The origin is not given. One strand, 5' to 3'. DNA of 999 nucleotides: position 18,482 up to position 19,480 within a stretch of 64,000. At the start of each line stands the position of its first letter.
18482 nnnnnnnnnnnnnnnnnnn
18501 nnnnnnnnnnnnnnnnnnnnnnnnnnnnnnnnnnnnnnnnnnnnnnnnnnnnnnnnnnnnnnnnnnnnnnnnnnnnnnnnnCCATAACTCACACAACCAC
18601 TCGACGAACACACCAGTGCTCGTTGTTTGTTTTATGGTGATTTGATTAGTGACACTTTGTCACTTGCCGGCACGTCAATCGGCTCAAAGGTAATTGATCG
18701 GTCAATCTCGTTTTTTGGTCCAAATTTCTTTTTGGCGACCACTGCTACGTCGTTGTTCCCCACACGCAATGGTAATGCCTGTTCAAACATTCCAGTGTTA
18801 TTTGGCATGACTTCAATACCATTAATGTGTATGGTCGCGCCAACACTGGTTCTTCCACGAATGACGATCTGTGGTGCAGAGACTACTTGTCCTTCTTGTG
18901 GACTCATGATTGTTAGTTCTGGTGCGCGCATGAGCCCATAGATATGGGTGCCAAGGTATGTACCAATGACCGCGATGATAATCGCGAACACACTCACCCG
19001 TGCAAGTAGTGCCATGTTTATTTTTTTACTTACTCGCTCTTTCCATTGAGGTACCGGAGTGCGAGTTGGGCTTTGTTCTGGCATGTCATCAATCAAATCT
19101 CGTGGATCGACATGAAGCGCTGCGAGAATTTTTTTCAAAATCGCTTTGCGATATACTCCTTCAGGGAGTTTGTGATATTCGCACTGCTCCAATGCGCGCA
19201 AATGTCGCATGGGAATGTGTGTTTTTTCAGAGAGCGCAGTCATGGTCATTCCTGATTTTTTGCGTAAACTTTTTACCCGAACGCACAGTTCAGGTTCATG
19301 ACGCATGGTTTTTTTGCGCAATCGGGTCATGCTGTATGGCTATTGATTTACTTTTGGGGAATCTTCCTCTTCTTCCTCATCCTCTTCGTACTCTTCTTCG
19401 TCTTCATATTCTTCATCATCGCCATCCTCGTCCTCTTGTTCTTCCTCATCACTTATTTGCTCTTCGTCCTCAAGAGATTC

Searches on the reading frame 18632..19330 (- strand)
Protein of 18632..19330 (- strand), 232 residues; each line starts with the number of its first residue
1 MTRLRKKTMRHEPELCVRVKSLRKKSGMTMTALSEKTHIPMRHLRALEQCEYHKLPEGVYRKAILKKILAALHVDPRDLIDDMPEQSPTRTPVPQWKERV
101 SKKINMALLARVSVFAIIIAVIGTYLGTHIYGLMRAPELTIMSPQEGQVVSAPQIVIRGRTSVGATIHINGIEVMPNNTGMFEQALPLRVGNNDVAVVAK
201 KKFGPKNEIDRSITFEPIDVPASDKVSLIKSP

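Call 74: find_encoding_contigs(protein=window:18632-19330:-, flank=3500, max_places=10)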
Protein window:18632-19330:- (232 aa): 3 contigs read that carry it; 2 places shown.
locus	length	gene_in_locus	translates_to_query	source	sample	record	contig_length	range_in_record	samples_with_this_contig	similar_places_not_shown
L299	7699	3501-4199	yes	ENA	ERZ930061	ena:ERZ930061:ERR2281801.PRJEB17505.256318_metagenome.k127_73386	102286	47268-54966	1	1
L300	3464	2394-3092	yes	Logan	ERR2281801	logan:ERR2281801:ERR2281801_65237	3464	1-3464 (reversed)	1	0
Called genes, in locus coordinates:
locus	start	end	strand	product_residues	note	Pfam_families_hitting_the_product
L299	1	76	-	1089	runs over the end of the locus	PF04563:RNA_pol_Rpb2_1, PF04561:RNA_pol_Rpb2_2, PF04565:RNA_pol_Rpb2_3, PF10385:RNA_pol_Rpb2_45, PF00562:RNA_pol_Rpb2_6, PF04560:RNA_pol_Rpb2_7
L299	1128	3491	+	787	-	PF13491:FtsK_4TM, PF17854:FtsK_alpha, PF01580:FtsK_SpoIIIE, PF09397:FtsK_gamma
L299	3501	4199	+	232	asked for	PF13413:HTH_25, PF09136:Glucodextran_B (weak)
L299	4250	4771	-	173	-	-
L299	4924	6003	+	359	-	PF00154:RecA_N, PF06745:ATPase (faint), PF08423:Rad51, PF13481:AAA_25 (faint), PF27531:MT3502_N (weak), PF00005:ABC_tran (faint), PF02283:CobU (weak), PF21096:RecA_C, +1 more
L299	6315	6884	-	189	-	PF08207:EFP_N, PF01132:EFP, PF09285:Elong-fact-P_C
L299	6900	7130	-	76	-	PF01084:Ribosomal_S18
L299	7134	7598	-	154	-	PF00436:SSB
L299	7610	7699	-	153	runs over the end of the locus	PF01250:Ribosomal_S6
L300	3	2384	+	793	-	?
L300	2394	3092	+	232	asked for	PF13413:HTH_25, PF09136:Glucodextran_B (weak)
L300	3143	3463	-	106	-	?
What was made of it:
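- Logan contigs of this genome also break inside ordinary genes, for example at about 18260 (call 74).
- Tried and rejected: Logan contigs of this genome also break inside ordinary genes (call 74), so I discounted it.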
